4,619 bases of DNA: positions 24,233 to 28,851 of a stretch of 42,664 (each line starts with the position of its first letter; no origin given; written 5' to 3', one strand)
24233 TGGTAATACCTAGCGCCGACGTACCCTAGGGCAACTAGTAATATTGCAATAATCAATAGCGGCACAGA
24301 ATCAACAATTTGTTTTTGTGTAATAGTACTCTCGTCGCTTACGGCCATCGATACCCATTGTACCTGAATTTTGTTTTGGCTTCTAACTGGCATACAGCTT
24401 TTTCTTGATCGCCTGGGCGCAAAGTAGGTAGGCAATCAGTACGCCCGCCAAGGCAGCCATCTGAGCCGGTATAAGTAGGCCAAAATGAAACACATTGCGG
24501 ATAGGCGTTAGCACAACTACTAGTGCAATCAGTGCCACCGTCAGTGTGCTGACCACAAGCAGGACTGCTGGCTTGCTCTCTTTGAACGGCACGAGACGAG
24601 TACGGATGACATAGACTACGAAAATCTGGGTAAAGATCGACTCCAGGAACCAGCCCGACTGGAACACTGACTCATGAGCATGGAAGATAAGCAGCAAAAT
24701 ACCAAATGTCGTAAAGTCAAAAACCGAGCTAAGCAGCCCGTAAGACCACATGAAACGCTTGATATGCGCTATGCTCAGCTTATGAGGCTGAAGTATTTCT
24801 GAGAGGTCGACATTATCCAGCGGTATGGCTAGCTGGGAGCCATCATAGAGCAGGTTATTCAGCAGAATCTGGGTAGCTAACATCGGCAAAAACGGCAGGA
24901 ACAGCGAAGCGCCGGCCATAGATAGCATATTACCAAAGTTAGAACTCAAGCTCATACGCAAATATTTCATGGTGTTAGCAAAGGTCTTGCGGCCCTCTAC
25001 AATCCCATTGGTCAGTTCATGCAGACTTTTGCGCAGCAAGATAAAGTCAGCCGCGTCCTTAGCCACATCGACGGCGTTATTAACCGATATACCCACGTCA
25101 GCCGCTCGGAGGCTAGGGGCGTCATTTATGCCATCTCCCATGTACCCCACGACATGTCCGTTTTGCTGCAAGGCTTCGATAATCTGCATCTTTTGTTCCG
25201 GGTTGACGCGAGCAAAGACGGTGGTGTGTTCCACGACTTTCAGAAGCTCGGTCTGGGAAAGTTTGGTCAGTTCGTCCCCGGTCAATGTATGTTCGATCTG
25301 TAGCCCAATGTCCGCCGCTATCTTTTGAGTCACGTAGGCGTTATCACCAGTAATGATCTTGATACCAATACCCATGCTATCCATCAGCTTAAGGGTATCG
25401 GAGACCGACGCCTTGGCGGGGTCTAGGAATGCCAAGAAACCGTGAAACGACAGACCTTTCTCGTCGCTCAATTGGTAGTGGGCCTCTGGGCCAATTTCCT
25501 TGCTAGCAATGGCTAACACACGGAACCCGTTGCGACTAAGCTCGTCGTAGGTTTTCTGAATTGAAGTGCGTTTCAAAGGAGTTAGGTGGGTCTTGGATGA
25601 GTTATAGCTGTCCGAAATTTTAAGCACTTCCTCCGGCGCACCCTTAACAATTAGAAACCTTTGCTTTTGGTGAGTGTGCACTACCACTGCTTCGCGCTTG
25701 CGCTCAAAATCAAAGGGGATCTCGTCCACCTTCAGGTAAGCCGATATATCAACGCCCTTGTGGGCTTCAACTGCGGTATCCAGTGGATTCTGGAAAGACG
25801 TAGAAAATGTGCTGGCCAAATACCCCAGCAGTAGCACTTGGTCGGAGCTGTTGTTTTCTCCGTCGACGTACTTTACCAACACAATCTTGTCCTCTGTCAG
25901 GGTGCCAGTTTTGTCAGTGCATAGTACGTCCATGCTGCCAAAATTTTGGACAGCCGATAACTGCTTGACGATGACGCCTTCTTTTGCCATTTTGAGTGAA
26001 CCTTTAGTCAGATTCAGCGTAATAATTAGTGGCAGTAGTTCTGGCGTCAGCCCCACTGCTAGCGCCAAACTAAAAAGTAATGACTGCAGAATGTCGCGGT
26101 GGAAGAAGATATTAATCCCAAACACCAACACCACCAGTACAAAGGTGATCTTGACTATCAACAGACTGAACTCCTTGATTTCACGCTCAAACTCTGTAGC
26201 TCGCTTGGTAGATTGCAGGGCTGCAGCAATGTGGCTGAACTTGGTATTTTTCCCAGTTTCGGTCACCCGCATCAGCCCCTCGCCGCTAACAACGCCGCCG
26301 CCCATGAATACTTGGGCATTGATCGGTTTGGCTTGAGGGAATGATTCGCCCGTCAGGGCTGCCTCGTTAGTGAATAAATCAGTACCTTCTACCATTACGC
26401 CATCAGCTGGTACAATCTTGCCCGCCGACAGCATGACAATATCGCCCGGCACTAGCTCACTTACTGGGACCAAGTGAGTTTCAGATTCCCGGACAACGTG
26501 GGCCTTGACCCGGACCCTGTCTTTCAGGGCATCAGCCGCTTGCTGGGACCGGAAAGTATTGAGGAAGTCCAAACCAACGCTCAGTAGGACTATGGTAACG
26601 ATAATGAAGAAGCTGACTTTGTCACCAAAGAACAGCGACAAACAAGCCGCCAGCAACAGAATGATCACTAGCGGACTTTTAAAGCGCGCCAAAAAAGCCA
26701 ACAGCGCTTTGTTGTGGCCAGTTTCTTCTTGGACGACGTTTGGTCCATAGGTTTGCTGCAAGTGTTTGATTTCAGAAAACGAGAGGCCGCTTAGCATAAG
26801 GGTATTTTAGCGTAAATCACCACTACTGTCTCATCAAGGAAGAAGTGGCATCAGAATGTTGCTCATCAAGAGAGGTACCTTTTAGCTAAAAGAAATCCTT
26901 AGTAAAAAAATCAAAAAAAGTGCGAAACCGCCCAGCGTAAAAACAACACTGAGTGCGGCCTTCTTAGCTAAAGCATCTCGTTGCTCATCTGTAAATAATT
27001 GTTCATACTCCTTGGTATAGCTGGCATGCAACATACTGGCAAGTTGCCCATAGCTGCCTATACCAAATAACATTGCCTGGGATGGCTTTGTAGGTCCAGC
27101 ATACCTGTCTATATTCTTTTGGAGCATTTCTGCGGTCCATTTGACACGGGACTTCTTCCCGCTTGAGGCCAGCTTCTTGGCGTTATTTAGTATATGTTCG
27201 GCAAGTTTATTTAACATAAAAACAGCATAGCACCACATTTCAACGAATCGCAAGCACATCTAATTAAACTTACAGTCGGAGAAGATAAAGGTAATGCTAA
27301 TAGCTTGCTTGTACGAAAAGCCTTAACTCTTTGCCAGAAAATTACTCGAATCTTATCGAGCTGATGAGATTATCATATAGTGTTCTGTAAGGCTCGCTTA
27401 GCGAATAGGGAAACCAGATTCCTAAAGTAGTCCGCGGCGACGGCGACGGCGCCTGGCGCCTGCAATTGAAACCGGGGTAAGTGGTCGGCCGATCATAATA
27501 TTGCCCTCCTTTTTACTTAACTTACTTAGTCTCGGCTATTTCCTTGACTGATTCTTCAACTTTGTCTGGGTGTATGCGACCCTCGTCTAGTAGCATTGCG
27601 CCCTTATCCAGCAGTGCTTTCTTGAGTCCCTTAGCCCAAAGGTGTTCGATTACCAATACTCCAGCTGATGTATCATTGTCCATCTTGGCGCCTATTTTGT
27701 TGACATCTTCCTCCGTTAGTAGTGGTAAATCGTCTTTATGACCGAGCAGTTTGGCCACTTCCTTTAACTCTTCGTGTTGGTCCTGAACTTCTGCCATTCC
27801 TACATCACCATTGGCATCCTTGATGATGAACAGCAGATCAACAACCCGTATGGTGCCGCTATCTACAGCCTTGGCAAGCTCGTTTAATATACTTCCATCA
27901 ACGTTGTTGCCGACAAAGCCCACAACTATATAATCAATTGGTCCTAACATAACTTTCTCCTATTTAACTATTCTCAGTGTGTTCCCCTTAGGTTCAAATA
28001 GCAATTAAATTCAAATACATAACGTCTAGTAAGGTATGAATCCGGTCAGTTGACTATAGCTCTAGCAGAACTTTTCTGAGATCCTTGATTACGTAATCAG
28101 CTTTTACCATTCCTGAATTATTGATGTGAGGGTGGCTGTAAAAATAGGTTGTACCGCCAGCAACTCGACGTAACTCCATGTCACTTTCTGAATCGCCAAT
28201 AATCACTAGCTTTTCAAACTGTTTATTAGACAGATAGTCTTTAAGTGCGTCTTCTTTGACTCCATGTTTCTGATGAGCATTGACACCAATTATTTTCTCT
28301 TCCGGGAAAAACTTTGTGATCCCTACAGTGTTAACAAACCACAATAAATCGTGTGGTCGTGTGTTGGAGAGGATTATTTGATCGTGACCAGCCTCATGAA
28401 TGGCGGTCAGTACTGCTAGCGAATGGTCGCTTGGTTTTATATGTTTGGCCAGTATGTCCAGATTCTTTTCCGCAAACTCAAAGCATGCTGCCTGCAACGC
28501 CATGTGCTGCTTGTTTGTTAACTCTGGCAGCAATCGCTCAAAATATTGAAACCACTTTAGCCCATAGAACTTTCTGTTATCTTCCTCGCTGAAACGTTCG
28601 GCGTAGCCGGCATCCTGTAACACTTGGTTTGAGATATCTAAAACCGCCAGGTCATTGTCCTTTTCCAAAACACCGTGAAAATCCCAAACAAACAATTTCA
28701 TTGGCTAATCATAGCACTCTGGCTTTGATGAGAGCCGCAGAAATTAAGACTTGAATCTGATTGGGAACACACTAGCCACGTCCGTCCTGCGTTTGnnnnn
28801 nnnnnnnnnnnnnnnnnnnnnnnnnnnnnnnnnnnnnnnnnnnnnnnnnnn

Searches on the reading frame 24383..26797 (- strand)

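Call 82: search_protein_families(library=pfam, proteins=[window:24383-26797:-], max_evalue=0.0001)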
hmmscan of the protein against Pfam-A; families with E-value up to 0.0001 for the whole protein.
window:24383-26797:- (804 aa): 5 families
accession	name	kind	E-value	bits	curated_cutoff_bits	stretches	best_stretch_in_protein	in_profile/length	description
PF00122.25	E1-E2_ATPase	-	2.1e-44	151.6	28.1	1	97-272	5-180/181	E1-E2 ATPase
PF00689.26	Cation_ATPase_C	-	4.1e-19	69.5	27.3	1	636-798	1-173/175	Cation transporting ATPase, C-terminus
PF00702.32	Hydrolase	-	8.9e-13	49.5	26.4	1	289-567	1-191/191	haloacid dehalogenase-like hydrolase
PF00690.31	Cation_ATPase_N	-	1.3e-10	41.2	20.4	1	3-54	19-69/69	Cation transporter/ATPase, N-terminus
PF13246.12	Cation_ATPase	-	3.2e-08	33.9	21.7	1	354-396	46-89/91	Cation transport ATPase (P-type)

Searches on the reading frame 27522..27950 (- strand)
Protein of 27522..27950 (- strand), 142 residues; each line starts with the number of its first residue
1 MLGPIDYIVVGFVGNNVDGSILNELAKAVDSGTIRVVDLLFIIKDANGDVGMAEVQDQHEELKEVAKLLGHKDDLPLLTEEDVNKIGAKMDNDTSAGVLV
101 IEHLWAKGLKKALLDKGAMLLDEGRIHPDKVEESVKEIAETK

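Call 82: search_protein_families(library=pfam, proteins=[window:27522-27950:-], max_evalue=0.0001)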
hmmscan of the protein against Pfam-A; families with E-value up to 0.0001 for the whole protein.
window:27522-27950:- (142 aa): 1 family
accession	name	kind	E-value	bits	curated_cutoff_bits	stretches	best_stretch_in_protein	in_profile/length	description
PF19850.4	DUF6325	-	6e-10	39.8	23.4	1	2-129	2-126/141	Family of unknown function (DUF6325)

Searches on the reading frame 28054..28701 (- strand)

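Call 82: search_protein_families(library=pfam, proteins=[window:28054-28701:-], max_evalue=0.0001)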
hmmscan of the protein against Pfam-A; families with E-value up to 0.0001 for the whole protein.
window:28054-28701:- (215 aa): 2 families
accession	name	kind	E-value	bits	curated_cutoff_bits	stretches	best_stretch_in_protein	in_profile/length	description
PF13419.12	HAD_2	-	3.8e-12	47.1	23.8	1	5-179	2-169/178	Haloacid dehalogenase-like hydrolase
PF00702.32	Hydrolase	-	9.6e-09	36.3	26.4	1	1-181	1-190/191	haloacid dehalogenase-like hydrolase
